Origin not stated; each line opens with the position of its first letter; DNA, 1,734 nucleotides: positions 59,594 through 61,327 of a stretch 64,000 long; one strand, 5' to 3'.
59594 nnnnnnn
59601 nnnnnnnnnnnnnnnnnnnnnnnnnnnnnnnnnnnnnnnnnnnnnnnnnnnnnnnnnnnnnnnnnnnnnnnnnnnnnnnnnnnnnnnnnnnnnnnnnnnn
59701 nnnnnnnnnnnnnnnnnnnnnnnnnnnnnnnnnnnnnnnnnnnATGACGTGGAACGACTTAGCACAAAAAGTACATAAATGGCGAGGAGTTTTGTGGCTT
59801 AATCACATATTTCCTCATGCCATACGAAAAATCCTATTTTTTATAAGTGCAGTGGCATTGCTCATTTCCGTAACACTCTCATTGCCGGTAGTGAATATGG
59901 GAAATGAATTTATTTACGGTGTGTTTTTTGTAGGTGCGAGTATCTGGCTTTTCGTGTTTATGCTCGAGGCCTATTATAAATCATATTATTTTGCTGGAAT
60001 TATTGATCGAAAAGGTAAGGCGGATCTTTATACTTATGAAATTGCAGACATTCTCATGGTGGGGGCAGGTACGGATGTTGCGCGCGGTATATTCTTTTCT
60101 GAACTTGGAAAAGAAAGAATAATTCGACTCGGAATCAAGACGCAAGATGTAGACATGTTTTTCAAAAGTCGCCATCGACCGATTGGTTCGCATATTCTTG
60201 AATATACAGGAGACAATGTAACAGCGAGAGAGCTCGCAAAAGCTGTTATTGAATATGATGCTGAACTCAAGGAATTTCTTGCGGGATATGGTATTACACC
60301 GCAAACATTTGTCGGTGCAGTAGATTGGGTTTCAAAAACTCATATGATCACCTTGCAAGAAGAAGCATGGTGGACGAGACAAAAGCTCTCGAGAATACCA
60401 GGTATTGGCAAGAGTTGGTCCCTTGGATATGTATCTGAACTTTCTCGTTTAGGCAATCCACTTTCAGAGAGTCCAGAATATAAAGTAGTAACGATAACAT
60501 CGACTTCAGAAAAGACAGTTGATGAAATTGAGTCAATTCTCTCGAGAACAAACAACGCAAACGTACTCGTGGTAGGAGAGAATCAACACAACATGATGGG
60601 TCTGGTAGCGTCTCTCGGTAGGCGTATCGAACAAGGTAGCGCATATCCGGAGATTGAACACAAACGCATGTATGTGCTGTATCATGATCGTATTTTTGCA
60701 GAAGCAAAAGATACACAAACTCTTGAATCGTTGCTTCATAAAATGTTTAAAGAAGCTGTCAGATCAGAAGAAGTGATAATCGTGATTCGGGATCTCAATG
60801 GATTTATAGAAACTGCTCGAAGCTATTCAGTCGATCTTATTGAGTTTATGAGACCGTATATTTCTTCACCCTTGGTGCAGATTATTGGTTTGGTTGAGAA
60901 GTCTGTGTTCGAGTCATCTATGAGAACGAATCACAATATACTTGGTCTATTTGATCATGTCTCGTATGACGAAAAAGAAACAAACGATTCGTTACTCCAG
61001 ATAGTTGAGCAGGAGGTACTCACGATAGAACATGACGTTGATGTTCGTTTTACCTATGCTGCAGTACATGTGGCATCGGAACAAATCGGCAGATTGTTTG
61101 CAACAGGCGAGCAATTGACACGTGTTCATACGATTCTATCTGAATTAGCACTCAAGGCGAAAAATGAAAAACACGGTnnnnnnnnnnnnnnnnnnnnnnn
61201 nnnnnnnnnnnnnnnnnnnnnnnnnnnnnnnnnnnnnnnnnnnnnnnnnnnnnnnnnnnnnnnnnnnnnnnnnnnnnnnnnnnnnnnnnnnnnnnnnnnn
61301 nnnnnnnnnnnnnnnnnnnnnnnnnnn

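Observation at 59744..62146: Membrane-anchored Clp/Hsp100-like protein with a pseudo-ATPase D1 and functional D2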

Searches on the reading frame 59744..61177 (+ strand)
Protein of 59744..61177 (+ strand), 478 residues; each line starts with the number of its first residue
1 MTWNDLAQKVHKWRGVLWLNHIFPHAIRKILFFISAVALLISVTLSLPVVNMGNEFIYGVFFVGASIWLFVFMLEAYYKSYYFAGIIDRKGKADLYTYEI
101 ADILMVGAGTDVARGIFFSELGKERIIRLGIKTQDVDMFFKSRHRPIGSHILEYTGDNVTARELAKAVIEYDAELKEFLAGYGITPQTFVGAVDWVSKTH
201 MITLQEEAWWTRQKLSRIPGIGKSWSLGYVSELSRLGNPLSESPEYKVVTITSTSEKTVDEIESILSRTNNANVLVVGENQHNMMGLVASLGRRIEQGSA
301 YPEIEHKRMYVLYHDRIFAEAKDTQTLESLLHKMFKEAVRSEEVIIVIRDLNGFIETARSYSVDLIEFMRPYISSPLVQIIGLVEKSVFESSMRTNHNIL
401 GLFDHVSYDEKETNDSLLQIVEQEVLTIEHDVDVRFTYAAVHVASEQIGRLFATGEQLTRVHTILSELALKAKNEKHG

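Call 9: find_homologous_proteins(query=window:59744-61177:+, max_evalue=0.001)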
Query seq(478 aa) (478 aa): 2 proteins with E <= 0.001 among 8000 candidates.
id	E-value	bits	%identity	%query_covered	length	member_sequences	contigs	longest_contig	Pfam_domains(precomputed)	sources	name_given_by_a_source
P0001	0.0e+0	1059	100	100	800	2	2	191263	PF07724.21,PF00004.36,PF07728.21,PF10431.16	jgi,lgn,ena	-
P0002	1.0e-196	672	62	100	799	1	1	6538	PF07724.21,PF00004.36,PF07728.21,PF10431.16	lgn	-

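Call 11: find_encoding_contigs(protein=P0001, flank=10000, max_places=4)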
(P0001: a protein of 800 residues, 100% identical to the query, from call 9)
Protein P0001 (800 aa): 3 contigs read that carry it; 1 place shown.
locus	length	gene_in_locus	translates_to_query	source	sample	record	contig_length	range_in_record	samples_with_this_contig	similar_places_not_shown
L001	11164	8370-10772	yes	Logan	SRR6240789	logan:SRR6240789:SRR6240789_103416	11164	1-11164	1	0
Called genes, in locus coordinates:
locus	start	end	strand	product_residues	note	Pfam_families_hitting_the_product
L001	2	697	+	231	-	?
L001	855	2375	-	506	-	PF13328:HD_4, PF01966:HD, PF04607:RelA_SpoT, PF02824:TGS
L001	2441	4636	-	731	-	PF01751:Toprim, PF01131:Topoisom_bac, PF01396:Zn_ribbon_Top1, PF13368:Toprim_C_rpt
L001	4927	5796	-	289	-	PF02481:DNA_processg_A, PF17782:WHD_DprA (weak)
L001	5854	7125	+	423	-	PF02403:Seryl_tRNA_N, PF00587:tRNA-synt_2b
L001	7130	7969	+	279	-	-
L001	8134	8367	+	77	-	-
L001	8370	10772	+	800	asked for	PF00004:AAA (weak), PF07724:AAA_2, PF07728:AAA_5, PF10431:ClpB_D2-small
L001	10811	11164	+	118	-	?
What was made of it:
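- Checked: JGI and Logan gene calls give exactly this 800-aa protein (calls 9, 11).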

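Call 16: find_encoding_contigs(protein=P0002, flank=10000, max_places=4)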
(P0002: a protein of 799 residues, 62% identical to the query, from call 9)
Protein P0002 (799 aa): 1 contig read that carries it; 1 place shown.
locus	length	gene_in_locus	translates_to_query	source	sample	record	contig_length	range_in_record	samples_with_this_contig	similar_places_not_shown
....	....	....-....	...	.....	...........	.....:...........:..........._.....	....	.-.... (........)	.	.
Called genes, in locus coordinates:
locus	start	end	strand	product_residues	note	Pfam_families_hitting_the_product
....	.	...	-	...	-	?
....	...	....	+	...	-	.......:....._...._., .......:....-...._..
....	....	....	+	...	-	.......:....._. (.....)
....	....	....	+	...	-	-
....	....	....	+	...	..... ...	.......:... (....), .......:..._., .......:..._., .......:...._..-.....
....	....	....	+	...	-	?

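Call 18: search_protein_representatives(protein=window:59744-61177:+)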
Query: 478 residues. Proteins with E-value up to 0.001 (for the whole library): 964; up to 1e-10: 510; up to 1e-30: 191. The best 150 are listed.
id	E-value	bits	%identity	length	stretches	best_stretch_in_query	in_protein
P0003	4.6e-105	368.7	41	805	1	3-470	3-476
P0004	2.5e-94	333.3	35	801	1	1-477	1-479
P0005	7.0e-61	223.0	32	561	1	51-475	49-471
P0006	6.8e-57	209.9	31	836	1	55-474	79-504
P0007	2.6e-56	208.0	29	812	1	35-474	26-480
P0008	2.0e-55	205.0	32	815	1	1-469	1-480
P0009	4.7e-55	203.8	30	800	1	8-469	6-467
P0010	9.2e-55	202.9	27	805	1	5-469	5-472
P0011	6.8e-54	200.0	29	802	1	13-465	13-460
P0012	2.3e-53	198.2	31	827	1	57-476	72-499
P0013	6.5e-53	196.8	30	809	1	1-471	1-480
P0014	1.1e-52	196.0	29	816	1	1-471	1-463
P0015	1.7e-52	195.4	27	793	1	2-458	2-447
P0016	3.3e-52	194.4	28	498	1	17-469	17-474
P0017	5.3e-52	193.8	28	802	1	1-477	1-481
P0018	1.0e-51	192.9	27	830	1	23-470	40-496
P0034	6.7e-49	183.5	27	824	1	58-454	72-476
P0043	1.1e-46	176.3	28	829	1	21-469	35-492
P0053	1.6e-45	172.4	26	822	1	57-460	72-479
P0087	6.7e-42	160.5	27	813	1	12-469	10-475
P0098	1.9e-40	155.7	28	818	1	12-469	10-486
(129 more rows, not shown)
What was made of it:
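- Large, old family: 510 representatives at E<1e-10 and 191 at E<1e-30 (call 18). ORFs are intact in hundreds of lineages (call 18).
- Tried and rejected: The exhaustive HMMER search (call 18) did.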

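Call 30: find_related_loci(query=A3, collection=genome_contigs, flank=6000)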
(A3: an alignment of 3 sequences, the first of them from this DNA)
Query A3 (478 aa) in genome_contigs; peptide patterns used: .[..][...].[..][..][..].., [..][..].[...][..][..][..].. (x = any residue, [..] = any of these).
77 stretches matched a pattern, but none encodes a relative of the query by tblastn (E <= 1e-3).
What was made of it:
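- Tried and rejected: With A3 it chose patterns inside the TM helices and confirmed nothing (call 30).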

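Call 55: list_cluster_members(proteins=[P0001, P0003, P0004, P0006, P0034, P0053, P0087, P0018, P0043, P0098])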
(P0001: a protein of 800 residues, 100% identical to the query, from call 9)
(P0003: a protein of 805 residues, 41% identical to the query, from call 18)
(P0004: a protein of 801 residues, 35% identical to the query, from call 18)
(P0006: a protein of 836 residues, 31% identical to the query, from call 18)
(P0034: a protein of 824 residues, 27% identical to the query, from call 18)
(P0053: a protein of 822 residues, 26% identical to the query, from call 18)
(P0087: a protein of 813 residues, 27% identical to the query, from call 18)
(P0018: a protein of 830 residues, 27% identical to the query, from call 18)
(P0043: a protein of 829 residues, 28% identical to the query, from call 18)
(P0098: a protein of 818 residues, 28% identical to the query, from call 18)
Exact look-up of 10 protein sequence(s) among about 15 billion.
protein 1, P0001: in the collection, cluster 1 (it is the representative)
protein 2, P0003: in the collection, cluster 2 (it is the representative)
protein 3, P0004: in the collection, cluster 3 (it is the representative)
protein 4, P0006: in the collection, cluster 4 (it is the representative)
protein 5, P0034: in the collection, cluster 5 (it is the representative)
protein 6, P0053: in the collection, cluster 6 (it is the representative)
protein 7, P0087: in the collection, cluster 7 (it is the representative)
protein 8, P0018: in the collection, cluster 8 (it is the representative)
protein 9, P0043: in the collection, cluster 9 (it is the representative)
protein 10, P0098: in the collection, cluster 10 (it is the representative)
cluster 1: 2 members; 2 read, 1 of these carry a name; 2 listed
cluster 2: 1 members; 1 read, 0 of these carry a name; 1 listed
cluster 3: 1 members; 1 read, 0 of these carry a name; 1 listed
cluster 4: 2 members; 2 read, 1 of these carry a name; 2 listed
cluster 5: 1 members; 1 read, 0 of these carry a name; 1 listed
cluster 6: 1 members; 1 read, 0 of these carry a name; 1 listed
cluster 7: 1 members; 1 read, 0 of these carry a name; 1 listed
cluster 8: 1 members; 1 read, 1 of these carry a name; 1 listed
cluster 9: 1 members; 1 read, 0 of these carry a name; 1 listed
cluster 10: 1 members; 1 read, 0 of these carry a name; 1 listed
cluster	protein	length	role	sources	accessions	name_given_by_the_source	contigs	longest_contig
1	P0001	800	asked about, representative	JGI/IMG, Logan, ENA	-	-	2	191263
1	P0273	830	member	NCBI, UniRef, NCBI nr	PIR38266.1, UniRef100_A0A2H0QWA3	MAG: hypothetical protein COV34_01500 [Candidatus Zambryskibacteria bacterium ... | Clp R domain-containing protein n=1 Tax=Candidatus Zambryskibacteria bacterium ...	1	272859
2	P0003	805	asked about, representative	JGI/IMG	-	-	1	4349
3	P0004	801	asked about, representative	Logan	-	-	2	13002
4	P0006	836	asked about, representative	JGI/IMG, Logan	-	ATP-dependent Clp protease ATP-binding subunit ClpC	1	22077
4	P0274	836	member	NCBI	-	-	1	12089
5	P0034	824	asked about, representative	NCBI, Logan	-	-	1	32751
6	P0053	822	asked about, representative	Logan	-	-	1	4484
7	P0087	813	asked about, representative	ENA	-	-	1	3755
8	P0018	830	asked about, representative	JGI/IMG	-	ATP-dependent Clp protease ATP-binding subunit ClpC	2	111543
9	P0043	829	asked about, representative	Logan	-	-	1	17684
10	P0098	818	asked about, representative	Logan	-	-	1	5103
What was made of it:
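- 60026..60358 (+): Divergent Clp_N-like (Clp R) N-domain, aa 95-205, with seven predicted helices. UniRef names the 830-aa version 'Clp R domain-containing protein' (call 55).
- Checked: NCBI calls an 830-aa version (call 55).
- NCBI calls a different start, giving 830 aa (call 55).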

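Call 74: find_homologous_proteins(query=A1, max_evalue=1e-10)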
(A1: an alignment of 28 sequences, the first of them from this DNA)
Query A1 (28 sequences) (478 aa, profile of the alignment): 84 proteins with E <= 1e-10 among 8000 candidates.
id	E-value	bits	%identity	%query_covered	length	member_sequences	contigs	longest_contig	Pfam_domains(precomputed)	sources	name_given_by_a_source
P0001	7.1e-162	558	100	100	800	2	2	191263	PF07724.21,PF00004.36,PF07728.21,PF10431.16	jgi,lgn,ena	-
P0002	4.9e-157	542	62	100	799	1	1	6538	PF07724.21,PF00004.36,PF07728.21,PF10431.16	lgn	-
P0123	4.2e-149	516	25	83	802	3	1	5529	PF00158.33,PF07724.21,PF00004.36,PF17871.8,PF07728.21,PF10431.16,PF13191.13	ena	-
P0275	1.5e-42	164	21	44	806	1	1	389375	PF02861.26,PF00004.36,PF13401.13,PF23569.2,PF17871.8,PF01637.25,PF07728.21,PF13191.13,PF00158.33,PF07724.21,PF05621.18,PF10431.16,PF20720.4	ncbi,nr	ncbi:MAG: Clp protease [Chloroflexi bacterium HGW-Chloroflexi-6]|nr:MAG: Clp protease [Chloroflexi b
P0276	1.0e-41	161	21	55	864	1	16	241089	PF02861.26,PF00004.36,PF13401.13,PF23569.2,PF17871.8,PF13238.13,PF07728.21,PF13191.13,PF01695.24,PF00158.33,PF07724.21,PF12775.14,PF13521.13,PF05621.18,PF01078.28,PF10431.16,PF20720.4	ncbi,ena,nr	ncbi:MAG: ATP-dependent chaperone ClpB [Bacteroides sp.]|nr:ATP-dependent chaperone ClpB [Bacteroide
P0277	1.0e-41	161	21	55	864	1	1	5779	PF02861.26,PF00004.36,PF13401.13,PF23569.2,PF17871.8,PF13238.13,PF07728.21,PF13191.13,PF01695.24,PF00158.33,PF07724.21,PF12775.14,PF13521.13,PF05621.18,PF01078.28,PF10431.16,PF20720.4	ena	-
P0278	4.5e-41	159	23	60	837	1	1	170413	PF02861.26,PF02151.26,PF00004.36,PF13401.13,PF17871.8,PF13238.13,PF05496.19,PF01637.25,PF07728.21,PF13191.13,PF01695.24,PF00158.33,PF07724.21,PF07726.18,PF12775.14,PF05621.18,PF10431.16,PF20720.4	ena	-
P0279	4.6e-41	159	21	32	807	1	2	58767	PF02861.26,PF00004.36,PF13401.13,PF23569.2,PF17871.8,PF01637.25,PF07728.21,PF13191.13,PF00158.33,PF07724.21,PF05729.19,PF05621.18,PF10431.16,PF20720.4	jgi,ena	jgi:ATP-dependent Clp protease ATP-binding subunit ClpC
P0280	6.6e-40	155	23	25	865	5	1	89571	PF02861.26,PF00004.36,PF13401.13,PF23569.2,PF17871.8,PF13238.13,PF07728.21,PF13191.13,PF00158.33,PF07724.21,PF12775.14,PF05621.18,PF01078.28,PF10431.16,PF20720.4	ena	-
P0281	7.5e-40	155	23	27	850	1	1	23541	PF13173.13,PF02861.26,PF02151.26,PF00004.36,PF13401.13,PF17871.8,PF13238.13,PF07728.21,PF04851.22,PF13191.13,PF01695.24,PF00158.33,PF07724.21,PF07726.18,PF12775.14,PF10431.16,PF20720.4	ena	-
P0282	3.0e-39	153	23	36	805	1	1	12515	PF13173.13,PF02861.26,PF02151.26,PF00004.36,PF13401.13,PF17871.8,PF13238.13,PF07728.21,PF04851.22,PF13191.13,PF01695.24,PF00158.33,PF07724.21,PF07726.18,PF12775.14,PF10431.16,PF20720.4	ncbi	ncbi:MAG: ATP-dependent Clp protease ATP-binding subunit, partial [Chitinophagaceae bacterium]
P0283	1.6e-38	151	23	36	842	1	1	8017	PF02861.26,PF02151.26,PF00004.36,PF13401.13,PF17871.8,PF13238.13,PF07728.21,PF04851.22,PF13191.13,PF01695.24,PF00158.33,PF07724.21,PF07726.18,PF12775.14,PF10431.16,PF20720.4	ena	-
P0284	1.6e-38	151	23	25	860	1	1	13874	PF02861.26,PF20030.6,PF00004.36,PF13401.13,PF23569.2,PF17871.8,PF01637.25,PF07728.21,PF13191.13,PF00158.33,PF07724.21,PF12775.14,PF05621.18,PF10431.16,PF20720.4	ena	-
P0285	1.6e-38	151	23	25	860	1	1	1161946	PF02861.26,PF20030.6,PF00004.36,PF13401.13,PF23569.2,PF17871.8,PF01637.25,PF07728.21,PF13191.13,PF00158.33,PF07724.21,PF12775.14,PF05621.18,PF10431.16,PF20720.4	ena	-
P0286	4.5e-38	149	23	25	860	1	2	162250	PF02861.26,PF20030.6,PF00004.36,PF13401.13,PF23569.2,PF17871.8,PF01637.25,PF07728.21,PF13191.13,PF00158.33,PF07724.21,PF12775.14,PF05621.18,PF10431.16,PF20720.4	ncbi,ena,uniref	ncbi:ATP-dependent chaperone ClpB [Brooklawnia sp.]|uniref:ATP-dependent chaperone ClpB n=1 Tax=Broo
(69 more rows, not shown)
